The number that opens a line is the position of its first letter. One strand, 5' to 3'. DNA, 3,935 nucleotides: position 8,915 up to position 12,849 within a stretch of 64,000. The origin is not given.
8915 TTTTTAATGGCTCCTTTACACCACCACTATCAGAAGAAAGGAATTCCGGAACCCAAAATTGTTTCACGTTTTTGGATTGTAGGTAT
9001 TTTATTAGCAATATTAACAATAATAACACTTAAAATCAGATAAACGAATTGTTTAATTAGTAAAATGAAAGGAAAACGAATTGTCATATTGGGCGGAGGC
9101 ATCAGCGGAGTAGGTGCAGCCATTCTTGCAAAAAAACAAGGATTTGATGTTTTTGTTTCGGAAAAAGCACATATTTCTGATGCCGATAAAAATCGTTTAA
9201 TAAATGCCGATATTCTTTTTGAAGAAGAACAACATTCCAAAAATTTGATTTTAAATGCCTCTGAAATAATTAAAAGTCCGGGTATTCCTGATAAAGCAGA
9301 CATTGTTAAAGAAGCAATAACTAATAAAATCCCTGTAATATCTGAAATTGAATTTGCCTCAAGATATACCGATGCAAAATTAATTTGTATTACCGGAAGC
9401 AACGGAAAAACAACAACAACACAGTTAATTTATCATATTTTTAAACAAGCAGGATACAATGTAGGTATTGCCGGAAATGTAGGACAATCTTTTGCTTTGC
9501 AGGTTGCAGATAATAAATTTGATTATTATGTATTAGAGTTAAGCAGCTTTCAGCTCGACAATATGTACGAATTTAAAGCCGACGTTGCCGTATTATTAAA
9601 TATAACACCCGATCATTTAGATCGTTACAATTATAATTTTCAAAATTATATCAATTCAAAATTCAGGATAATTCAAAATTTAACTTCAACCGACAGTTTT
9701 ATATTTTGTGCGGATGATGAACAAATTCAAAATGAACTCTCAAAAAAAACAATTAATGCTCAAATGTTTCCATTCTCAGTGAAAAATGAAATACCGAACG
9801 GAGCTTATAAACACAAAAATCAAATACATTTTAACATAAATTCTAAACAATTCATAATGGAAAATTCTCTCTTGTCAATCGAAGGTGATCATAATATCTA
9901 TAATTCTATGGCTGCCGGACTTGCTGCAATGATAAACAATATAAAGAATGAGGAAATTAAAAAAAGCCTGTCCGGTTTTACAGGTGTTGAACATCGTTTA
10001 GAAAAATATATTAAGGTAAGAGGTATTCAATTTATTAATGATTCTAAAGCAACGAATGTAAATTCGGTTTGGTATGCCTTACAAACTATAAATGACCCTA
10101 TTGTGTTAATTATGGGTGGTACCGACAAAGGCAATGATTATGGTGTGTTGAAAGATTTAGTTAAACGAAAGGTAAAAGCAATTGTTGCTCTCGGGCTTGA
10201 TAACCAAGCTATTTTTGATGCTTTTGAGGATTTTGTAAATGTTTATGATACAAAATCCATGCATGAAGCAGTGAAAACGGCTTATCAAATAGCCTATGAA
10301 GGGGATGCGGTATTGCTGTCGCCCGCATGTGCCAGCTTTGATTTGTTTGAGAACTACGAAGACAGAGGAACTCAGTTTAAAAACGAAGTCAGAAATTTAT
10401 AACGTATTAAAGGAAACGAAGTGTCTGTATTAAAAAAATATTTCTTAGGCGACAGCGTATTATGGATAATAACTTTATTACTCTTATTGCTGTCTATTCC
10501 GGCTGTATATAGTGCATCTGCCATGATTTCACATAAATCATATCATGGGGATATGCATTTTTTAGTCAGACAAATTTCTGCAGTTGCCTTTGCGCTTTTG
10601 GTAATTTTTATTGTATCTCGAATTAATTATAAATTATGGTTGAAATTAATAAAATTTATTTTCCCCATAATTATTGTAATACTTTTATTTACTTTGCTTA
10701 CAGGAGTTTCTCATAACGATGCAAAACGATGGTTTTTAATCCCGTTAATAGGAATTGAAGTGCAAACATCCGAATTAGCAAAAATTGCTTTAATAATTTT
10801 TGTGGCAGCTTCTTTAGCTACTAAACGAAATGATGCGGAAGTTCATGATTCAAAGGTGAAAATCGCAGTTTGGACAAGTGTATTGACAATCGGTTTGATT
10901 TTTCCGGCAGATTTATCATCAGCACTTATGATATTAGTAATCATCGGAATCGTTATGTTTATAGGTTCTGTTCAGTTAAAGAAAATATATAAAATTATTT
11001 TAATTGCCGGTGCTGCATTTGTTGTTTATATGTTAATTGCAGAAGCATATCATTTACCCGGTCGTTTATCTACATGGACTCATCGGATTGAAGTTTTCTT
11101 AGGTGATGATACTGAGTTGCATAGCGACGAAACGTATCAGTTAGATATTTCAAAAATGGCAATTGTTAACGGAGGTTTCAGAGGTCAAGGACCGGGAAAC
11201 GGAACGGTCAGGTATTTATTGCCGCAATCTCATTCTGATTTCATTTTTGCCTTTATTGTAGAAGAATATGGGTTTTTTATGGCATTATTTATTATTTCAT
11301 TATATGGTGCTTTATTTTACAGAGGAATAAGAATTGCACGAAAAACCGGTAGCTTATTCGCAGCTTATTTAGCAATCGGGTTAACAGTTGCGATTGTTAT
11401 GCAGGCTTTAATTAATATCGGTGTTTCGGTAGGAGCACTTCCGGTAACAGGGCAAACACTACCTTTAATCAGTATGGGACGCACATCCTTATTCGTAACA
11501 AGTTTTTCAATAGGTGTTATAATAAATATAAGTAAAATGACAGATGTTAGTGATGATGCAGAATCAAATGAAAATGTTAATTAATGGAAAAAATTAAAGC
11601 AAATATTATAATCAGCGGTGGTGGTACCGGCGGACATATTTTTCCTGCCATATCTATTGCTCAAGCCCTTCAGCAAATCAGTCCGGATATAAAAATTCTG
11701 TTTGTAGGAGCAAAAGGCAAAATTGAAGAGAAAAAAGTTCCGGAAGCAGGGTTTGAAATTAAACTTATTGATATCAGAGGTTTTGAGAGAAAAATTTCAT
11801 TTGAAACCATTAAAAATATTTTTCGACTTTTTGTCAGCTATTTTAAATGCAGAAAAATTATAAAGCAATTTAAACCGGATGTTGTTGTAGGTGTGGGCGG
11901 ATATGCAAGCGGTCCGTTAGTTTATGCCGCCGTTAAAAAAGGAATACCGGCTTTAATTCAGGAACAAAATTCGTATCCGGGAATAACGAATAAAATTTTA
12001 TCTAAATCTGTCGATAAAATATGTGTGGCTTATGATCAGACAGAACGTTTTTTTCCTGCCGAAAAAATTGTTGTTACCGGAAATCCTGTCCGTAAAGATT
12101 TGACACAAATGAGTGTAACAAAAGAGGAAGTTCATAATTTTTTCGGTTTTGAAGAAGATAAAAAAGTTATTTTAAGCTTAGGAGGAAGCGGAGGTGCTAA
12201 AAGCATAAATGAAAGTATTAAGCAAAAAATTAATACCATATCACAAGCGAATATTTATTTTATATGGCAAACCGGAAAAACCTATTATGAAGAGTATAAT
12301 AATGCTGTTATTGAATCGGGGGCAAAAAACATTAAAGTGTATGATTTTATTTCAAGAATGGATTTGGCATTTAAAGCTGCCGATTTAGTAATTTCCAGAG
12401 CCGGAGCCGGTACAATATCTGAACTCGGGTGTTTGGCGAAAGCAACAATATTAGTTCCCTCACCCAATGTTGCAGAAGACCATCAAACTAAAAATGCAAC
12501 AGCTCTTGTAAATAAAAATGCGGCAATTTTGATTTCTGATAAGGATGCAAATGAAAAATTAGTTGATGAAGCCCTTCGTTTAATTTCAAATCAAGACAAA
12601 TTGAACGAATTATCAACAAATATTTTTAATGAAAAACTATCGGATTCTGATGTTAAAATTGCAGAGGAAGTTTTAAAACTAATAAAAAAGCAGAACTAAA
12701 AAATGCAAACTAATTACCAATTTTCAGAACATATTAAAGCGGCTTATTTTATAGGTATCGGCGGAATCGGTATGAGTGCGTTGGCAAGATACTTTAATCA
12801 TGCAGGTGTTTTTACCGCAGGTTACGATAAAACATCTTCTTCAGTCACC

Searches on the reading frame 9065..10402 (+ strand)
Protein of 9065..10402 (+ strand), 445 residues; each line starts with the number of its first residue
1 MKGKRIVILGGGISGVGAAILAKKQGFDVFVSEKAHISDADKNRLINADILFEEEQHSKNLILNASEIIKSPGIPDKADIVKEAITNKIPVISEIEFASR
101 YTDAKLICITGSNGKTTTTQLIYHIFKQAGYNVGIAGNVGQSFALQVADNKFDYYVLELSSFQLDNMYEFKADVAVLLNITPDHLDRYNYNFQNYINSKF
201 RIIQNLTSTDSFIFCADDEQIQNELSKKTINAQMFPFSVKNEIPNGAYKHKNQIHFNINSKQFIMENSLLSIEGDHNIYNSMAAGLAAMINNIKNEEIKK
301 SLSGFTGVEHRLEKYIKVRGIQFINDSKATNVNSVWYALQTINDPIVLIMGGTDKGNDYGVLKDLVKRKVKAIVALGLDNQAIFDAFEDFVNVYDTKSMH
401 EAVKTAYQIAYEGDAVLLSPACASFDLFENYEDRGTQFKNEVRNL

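Call 69: search_protein_families(library=pfam, max_evalue=1e-12, proteins=[window:9065-10402:+])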
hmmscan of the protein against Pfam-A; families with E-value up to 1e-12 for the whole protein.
window:9065-10402:+ (445 aa): 2 families
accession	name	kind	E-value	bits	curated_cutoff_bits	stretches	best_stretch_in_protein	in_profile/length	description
PF08245.18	Mur_ligase_M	-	4.6e-34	118.6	24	1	109-287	1-199/200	Mur ligase middle domain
PF02875.26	Mur_ligase_C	-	4e-14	54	28.4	1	310-422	1-127/127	Mur ligase, glutamate ligase domain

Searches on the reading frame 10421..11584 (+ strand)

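Call 69: search_protein_families(library=pfam, max_evalue=1e-12, proteins=[window:10421-11584:+])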
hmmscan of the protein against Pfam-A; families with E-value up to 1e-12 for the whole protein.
window:10421-11584:+ (387 aa): 1 family
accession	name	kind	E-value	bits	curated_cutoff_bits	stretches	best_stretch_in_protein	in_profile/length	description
PF01098.24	FTSW_RODA_SPOVE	-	5.4e-74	249.8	26.4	1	13-373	3-353/356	Cell cycle protein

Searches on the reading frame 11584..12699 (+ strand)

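Call 69: search_protein_families(library=pfam, max_evalue=1e-12, proteins=[window:11584-12699:+])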
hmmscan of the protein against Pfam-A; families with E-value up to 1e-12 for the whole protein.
window:11584-12699:+ (371 aa): 2 families
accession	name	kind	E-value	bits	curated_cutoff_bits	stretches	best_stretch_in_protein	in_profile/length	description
PF03033.26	Glyco_transf_28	-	3.4e-39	134.5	26.2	1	8-147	1-138/139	Glycosyltransferase family 28 N-terminal domain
PF04101.22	Glyco_tran_28_C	-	6.2e-37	127.6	22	1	196-353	2-160/166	Glycosyltransferase family 28 C-terminal domain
